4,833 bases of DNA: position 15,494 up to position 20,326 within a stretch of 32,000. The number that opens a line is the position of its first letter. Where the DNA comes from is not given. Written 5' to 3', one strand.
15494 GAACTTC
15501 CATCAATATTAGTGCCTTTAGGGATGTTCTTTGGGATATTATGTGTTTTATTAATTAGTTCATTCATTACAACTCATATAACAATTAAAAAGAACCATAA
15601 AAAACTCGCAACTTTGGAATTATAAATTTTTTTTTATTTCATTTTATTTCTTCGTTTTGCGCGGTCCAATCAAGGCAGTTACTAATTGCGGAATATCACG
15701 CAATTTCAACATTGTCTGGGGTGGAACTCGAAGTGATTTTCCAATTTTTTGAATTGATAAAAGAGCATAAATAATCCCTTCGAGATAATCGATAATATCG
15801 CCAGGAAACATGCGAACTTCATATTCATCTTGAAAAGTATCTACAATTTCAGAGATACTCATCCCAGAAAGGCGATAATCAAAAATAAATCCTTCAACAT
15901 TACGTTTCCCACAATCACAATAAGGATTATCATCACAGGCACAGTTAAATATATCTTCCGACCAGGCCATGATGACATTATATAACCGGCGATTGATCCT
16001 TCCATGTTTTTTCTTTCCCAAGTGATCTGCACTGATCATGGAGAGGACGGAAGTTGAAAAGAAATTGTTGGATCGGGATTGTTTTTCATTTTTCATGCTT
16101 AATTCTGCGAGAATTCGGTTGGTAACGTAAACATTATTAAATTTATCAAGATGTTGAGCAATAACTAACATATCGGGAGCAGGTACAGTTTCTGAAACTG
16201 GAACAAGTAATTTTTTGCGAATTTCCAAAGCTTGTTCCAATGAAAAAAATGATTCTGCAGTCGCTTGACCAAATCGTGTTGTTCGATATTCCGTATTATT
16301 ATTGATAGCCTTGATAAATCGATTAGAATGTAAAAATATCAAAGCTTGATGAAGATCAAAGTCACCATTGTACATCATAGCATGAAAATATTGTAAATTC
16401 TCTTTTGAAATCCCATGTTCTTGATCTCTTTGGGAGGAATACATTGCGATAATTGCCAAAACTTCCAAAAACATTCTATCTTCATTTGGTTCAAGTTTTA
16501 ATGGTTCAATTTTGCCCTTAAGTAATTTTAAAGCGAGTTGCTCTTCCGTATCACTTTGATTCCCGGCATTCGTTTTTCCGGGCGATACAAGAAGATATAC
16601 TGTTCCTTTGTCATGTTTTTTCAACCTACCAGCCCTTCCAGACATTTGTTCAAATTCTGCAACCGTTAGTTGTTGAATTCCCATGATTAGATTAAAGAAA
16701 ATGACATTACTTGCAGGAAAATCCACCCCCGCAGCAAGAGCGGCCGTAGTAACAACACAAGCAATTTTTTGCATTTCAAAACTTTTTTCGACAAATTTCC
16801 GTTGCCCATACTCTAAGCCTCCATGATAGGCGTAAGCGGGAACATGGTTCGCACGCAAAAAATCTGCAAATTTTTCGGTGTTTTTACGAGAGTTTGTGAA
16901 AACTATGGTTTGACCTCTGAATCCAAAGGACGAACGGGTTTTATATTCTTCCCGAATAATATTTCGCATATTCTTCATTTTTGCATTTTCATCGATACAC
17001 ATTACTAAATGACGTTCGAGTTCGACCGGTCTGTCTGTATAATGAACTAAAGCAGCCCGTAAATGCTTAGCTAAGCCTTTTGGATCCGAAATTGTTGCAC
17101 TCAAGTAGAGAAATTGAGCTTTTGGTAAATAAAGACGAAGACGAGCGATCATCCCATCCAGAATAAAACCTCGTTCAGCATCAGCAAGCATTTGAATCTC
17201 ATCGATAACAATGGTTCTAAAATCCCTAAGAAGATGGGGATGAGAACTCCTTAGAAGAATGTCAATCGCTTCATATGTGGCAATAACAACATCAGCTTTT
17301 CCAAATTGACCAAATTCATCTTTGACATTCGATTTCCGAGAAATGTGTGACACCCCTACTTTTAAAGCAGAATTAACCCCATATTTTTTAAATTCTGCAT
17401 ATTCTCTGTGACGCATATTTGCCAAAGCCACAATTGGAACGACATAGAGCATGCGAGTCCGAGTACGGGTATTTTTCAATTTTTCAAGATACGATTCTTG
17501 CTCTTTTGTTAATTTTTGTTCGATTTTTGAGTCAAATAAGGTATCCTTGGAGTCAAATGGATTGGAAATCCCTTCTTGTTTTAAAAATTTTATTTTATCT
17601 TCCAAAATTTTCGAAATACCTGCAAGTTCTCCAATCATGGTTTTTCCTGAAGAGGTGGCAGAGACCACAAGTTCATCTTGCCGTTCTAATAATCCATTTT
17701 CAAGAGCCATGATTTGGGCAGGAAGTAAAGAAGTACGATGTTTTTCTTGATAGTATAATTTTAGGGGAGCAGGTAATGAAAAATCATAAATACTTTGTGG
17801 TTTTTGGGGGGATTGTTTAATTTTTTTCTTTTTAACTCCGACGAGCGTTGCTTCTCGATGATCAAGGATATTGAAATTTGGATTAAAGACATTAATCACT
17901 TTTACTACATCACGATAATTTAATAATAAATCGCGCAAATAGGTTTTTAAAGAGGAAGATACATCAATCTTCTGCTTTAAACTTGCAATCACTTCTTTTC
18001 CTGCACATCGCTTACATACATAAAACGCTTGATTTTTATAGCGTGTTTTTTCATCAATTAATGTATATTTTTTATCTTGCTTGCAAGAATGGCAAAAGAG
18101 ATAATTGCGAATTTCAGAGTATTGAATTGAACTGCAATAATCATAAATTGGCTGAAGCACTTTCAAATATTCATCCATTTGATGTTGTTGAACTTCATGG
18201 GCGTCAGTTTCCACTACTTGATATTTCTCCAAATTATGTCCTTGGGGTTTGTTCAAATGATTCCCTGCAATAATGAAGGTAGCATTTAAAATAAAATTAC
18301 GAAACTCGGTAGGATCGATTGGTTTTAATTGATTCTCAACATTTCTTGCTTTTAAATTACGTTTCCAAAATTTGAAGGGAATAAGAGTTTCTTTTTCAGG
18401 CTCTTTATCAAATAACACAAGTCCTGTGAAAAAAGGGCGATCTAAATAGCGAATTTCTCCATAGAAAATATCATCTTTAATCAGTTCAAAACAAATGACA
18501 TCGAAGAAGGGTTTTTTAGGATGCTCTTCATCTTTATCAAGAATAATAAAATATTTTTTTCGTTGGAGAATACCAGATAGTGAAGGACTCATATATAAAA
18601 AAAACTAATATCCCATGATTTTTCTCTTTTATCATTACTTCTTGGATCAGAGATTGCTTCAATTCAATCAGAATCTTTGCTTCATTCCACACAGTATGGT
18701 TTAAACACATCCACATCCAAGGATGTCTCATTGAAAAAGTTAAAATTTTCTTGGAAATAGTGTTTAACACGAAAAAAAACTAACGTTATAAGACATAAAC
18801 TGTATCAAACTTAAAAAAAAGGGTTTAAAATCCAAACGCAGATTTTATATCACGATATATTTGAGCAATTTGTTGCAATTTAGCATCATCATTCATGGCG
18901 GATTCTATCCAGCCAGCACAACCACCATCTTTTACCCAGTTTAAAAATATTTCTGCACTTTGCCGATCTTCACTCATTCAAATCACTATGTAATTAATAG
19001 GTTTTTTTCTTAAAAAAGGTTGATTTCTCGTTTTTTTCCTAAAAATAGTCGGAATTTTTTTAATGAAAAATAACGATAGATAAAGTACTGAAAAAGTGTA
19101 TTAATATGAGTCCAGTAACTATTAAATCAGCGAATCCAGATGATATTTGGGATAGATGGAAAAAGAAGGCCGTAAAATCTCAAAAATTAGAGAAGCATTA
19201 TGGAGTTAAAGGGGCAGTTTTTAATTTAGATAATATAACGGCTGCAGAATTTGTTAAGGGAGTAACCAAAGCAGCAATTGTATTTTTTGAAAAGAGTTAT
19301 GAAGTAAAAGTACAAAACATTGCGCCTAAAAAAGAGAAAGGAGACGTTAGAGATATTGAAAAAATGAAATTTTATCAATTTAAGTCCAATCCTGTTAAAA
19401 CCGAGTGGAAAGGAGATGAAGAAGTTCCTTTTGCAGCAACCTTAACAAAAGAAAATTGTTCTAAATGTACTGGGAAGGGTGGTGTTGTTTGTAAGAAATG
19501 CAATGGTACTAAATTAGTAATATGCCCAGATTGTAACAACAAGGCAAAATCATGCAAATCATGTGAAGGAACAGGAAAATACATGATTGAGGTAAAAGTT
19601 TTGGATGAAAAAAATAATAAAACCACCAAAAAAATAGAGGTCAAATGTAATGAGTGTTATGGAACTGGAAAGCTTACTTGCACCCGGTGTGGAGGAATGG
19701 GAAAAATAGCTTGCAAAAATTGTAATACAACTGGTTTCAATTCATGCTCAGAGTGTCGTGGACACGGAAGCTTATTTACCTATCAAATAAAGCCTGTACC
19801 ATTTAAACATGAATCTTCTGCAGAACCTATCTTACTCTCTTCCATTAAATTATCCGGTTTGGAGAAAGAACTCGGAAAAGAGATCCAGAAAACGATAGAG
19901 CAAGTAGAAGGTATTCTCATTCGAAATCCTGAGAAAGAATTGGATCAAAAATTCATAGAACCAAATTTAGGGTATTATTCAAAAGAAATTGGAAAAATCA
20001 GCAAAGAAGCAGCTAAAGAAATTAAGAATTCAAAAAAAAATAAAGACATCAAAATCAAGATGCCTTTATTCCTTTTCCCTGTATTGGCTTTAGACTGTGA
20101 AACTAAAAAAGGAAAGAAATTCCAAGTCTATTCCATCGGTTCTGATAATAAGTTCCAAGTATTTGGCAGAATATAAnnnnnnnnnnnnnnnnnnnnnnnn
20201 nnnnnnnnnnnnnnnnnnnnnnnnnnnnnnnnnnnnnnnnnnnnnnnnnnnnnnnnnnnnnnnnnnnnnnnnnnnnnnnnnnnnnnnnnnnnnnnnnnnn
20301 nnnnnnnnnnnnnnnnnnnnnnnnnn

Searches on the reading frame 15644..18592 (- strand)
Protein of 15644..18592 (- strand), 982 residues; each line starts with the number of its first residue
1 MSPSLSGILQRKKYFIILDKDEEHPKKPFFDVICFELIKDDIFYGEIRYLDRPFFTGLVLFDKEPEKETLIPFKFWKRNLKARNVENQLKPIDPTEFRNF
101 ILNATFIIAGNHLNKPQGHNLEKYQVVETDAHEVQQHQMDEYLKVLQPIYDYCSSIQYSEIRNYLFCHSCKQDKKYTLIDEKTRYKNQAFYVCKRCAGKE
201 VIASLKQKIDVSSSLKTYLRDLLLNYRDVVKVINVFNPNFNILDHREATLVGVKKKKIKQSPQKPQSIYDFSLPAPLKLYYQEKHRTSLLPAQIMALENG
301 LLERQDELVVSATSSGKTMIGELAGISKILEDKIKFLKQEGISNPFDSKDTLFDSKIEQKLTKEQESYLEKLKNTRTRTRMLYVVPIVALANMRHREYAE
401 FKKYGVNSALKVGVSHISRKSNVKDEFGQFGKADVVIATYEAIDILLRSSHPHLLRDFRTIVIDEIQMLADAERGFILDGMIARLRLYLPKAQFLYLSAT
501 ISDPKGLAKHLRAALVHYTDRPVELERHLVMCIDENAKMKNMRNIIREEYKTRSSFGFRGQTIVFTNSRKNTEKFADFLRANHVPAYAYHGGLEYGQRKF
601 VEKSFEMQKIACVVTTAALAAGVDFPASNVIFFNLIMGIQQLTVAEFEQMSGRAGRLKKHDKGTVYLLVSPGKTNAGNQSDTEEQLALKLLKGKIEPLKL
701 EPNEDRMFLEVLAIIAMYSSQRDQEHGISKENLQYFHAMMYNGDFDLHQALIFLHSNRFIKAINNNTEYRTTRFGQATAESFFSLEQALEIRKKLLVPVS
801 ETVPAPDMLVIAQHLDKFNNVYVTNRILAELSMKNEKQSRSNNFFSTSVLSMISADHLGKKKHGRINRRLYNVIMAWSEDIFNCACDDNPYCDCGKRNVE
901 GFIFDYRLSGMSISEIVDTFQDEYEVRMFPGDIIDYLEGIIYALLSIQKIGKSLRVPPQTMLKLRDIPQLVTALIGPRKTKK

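Call 24: search_protein_families(library=pfam, proteins=[window:15644-18592:-], max_evalue=0.001)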
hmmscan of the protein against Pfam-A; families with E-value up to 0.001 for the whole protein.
window:15644-18592:- (982 aa): 5 families
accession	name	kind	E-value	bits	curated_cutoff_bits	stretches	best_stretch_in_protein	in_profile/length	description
PF19131.5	DUF5814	-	4.6e-23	82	25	1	818-953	3-131/148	Family of unknown function (DUF5814)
PF00270.35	DEAD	-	3.9e-21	75.9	26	1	291-502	2-161/167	DEAD/DEAH box helicase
PF00271.37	Helicase_C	-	1.5e-16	61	23.5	1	558-657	14-109/110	Helicase conserved C-terminal domain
PF04851.21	ResIII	-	5.7e-06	26.8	22.5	0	370-502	45-163/164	Type III restriction enzyme, res subunit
PF00176.29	SNF2-rel_dom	-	4.5e-05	23.1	24.9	1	370-470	39-138/290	SNF2-related domain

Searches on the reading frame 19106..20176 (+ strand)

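Call 24: search_protein_families(library=pfam, proteins=[window:19106-20176:+], max_evalue=0.001)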
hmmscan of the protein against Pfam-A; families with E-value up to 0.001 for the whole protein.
window:19106-20176:+ (356 aa): 1 family
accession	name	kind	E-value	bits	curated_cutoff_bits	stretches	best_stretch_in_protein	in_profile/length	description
PF00684.25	DnaJ_CXXCXGXG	-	3.7e-07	30.8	32.7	0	129-198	1-64/65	DnaJ central domain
